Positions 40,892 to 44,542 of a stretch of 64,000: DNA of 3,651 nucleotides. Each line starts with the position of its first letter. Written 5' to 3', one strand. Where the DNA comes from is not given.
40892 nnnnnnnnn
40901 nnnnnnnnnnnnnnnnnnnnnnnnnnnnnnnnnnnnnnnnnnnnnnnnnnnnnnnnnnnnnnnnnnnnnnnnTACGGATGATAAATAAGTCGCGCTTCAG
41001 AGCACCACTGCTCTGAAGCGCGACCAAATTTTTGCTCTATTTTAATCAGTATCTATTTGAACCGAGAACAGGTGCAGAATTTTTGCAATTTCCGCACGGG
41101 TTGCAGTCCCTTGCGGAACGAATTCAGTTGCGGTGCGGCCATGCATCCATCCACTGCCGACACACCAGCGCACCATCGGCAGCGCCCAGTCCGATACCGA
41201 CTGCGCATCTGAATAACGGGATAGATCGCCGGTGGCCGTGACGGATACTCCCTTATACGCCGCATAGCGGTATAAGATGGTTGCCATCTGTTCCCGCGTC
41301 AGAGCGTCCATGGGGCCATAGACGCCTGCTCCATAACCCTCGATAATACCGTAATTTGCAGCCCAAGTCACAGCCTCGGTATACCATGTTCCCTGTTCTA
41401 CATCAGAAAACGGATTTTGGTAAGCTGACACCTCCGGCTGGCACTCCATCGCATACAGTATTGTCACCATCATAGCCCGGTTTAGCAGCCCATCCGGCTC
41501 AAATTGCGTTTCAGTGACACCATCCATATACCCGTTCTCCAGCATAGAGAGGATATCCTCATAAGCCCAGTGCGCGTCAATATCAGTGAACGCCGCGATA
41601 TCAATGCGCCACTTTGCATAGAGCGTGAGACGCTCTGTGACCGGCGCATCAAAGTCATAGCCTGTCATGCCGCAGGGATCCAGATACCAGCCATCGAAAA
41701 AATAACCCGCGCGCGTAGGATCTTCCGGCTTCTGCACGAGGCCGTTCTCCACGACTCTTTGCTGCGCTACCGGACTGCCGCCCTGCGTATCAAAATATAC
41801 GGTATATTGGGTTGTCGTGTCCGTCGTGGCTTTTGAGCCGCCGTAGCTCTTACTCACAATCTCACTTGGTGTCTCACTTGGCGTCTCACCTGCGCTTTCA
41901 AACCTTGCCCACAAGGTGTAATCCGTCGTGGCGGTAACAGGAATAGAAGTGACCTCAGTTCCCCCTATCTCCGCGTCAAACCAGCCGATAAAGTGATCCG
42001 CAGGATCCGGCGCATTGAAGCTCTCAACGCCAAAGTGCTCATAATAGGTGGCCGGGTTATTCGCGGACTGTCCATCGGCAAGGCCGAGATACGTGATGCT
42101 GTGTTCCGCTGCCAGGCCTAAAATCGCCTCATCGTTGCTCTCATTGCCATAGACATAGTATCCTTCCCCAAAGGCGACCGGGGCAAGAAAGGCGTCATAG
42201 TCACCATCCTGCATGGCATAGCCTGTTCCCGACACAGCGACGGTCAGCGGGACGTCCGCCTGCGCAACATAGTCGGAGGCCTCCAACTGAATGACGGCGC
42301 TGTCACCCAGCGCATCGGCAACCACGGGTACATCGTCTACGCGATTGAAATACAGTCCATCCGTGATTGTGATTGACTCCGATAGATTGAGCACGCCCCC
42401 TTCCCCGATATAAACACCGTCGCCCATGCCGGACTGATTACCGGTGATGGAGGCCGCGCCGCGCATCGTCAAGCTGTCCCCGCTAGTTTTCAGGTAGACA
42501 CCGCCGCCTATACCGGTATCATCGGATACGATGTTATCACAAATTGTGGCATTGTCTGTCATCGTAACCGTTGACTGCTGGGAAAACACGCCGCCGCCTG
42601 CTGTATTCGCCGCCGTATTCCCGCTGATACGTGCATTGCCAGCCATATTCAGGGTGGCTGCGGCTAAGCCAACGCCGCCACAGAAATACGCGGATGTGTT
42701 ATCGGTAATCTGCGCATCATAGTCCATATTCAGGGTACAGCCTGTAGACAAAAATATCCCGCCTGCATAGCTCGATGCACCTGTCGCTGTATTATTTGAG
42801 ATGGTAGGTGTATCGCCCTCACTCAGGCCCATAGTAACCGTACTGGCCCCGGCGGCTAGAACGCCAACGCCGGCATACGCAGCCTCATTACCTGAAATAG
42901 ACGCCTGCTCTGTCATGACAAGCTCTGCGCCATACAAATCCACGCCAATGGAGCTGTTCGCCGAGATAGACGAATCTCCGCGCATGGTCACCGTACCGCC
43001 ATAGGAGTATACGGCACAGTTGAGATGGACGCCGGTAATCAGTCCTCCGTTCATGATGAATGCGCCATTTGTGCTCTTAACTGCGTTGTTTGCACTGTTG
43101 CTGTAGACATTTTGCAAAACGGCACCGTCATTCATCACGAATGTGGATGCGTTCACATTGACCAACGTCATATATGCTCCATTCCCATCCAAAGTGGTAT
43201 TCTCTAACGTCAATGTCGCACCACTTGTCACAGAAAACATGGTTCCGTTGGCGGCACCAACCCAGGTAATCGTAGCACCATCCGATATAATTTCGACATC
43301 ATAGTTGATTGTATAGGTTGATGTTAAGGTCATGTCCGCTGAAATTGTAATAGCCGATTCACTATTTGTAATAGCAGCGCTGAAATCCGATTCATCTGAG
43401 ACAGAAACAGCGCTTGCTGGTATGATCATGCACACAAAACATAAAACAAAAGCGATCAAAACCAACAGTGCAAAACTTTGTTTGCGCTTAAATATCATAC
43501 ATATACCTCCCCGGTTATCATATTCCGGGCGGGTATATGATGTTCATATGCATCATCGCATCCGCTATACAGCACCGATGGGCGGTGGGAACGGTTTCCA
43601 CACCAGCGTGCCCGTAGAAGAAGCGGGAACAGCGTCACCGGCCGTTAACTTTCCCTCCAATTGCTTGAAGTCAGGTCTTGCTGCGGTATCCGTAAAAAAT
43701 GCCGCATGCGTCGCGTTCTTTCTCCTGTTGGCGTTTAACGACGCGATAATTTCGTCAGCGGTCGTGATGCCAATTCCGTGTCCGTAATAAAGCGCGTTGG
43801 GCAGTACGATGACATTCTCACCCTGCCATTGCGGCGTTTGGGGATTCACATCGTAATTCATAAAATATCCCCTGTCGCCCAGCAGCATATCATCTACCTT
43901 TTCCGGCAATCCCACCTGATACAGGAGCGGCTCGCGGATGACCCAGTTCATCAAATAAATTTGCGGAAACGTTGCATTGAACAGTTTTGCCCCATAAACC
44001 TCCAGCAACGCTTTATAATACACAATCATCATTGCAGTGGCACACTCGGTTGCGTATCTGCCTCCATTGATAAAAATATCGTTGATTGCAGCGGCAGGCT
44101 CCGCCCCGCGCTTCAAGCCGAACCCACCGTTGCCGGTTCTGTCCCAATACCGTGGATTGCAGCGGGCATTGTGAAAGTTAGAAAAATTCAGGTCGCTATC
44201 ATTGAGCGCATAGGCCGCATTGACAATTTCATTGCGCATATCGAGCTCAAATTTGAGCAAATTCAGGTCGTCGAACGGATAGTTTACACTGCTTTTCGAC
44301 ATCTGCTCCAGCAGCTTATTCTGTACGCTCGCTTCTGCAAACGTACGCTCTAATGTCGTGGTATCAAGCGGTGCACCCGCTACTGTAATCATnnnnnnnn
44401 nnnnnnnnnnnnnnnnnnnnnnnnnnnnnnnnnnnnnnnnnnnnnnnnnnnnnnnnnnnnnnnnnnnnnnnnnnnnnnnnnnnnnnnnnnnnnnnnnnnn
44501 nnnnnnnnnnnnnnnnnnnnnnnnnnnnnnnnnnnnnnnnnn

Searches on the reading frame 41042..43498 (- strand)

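Call 16: search_protein_families(library=pfam, proteins=[window:41042-43498:-], max_evalue=0.0001)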
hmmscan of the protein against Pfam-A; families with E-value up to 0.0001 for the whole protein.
window:41042-43498:- (818 aa): 2 families
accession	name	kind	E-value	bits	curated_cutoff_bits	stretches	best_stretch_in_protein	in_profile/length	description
PF00395.25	SLH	-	2e-26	92.1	20.8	3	696-739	1-44/44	S-layer homology domain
PF09479.16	Flg_new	-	3e-19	69.3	27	1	565-629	1-65/65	Listeria-Bacteroides repeat domain (List_Bact_rpt)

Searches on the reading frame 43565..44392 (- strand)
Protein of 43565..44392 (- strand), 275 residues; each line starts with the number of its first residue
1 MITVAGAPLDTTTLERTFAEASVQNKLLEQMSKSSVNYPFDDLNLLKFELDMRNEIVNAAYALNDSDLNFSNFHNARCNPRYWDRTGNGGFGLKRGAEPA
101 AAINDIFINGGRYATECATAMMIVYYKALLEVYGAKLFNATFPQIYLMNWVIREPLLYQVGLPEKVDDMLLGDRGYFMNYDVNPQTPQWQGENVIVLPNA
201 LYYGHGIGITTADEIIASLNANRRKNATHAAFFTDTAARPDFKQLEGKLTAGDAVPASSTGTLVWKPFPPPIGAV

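Call 16: search_protein_families(library=pfam, proteins=[window:43565-44392:-], max_evalue=0.0001)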
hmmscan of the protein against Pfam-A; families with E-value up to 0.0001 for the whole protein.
window:43565-44392:- (275 aa): 1 family
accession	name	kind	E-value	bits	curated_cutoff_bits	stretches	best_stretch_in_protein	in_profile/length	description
PF20085.5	TGL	-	7.4e-89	297.6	23.7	1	1-246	1-242/245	Protein-glutamine gamma-glutamyltransferase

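Call 61: search_protein_families(library=ncbifam, proteins=[window:43565-44392:-], max_evalue=0.001)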
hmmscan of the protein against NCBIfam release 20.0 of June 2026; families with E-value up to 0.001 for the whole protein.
window:43565-44392:- (275 aa): 1 family
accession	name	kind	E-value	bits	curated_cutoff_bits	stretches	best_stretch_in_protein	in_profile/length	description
NF002869.0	PRK03187.1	equivalog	2.8e-88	295.6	307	1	1-249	1-246/276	protein-glutamine gamma-glutamyltransferase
